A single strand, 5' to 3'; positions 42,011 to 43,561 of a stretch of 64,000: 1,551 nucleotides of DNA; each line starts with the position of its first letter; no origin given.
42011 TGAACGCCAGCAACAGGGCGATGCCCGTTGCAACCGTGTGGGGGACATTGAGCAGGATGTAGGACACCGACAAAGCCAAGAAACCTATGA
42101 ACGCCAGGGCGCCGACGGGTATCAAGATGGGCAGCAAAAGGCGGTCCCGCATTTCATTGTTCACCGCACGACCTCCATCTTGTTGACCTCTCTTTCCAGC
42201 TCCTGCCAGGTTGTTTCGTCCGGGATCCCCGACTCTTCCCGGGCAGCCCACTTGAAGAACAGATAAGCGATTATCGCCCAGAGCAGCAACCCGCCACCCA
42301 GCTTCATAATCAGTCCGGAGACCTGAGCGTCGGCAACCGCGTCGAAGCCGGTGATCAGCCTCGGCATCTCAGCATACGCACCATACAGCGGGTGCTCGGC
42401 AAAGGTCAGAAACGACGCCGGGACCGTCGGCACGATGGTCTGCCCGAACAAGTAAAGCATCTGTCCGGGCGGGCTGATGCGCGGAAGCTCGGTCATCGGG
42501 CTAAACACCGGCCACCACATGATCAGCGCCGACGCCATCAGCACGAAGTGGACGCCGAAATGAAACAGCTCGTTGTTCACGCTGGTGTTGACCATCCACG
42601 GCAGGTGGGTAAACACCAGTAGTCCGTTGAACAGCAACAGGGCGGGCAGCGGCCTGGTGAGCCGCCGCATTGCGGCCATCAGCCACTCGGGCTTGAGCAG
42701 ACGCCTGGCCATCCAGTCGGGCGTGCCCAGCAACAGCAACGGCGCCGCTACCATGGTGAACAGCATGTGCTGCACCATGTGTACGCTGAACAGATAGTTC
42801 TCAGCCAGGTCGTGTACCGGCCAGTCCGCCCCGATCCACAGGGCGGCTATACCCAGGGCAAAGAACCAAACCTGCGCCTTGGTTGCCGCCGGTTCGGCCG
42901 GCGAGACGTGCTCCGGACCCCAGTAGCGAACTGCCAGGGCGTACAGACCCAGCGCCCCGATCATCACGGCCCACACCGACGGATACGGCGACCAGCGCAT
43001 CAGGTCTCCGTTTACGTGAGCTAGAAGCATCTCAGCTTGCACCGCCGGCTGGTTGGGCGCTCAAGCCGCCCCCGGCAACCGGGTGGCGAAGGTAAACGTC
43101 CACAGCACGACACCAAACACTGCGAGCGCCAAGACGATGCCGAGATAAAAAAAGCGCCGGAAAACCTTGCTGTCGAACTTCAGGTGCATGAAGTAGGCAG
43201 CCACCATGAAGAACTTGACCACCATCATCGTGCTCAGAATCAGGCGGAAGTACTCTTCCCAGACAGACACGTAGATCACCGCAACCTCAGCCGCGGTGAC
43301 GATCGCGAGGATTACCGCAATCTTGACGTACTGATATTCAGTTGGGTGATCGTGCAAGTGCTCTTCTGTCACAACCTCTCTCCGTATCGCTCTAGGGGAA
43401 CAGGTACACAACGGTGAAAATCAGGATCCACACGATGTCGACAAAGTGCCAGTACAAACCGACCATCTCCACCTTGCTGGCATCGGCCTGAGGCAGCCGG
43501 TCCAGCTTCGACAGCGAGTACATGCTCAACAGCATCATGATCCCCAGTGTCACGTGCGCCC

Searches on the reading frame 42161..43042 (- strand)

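Call 25: search_protein_families(library=pfam, proteins=[window:42161-43042:-], max_evalue=0.00001)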
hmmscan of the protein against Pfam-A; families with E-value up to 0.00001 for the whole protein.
window:42161-43042:- (293 aa): 1 family
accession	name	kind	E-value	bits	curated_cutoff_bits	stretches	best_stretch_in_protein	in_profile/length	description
PF09678.15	Caa3_CtaG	-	9.3e-48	163.1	27.7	1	33-266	2-235/237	Cytochrome c oxidase caa3 assembly factor (Caa3_CtaG)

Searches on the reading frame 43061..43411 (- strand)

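Call 56: search_protein_families(library=pfam, proteins=[window:43061-43411:-], max_evalue=0.0001)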
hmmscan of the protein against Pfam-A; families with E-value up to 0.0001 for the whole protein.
window:43061-43411:- (116 aa): 1 family
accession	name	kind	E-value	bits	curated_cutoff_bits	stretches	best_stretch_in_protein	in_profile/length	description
PF03626.19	COX4_pro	-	2.5e-09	37.8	28.9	1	30-98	2-70/72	Prokaryotic Cytochrome C oxidase subunit IV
